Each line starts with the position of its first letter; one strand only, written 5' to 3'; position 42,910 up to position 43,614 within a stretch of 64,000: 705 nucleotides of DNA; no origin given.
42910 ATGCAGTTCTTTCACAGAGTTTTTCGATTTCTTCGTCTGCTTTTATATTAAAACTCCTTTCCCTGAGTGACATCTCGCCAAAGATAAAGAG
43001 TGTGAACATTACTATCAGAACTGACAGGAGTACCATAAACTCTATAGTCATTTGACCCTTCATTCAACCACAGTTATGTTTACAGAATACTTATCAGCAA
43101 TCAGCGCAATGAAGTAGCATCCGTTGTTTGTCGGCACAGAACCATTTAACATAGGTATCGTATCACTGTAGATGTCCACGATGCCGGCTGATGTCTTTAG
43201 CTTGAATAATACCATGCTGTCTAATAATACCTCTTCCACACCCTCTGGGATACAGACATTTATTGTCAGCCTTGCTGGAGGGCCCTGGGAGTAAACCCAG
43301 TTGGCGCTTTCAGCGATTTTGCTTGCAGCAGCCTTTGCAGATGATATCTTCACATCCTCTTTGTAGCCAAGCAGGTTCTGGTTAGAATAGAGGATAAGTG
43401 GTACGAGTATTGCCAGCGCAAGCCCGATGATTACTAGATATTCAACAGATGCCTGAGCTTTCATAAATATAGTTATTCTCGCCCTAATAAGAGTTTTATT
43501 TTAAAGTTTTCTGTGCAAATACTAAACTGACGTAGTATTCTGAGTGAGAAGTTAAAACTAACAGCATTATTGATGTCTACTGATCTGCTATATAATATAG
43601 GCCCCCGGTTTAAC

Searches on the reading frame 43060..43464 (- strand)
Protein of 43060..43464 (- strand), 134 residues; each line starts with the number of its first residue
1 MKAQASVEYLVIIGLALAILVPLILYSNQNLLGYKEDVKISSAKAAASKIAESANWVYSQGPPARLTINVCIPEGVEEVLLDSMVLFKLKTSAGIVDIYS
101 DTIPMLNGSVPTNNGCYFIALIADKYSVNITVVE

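Call 4: search_protein_families(library=pfam, proteins=[window:43060-43464:-], max_evalue=0.01)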
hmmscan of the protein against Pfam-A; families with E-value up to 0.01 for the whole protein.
window:43060-43464:- (134 aa): 1 family
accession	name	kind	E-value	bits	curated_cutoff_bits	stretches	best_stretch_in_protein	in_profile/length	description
PF04021.17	Class_IIIsignal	-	0.0015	18.9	23.7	1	2-21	2-21/27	Class III signal peptide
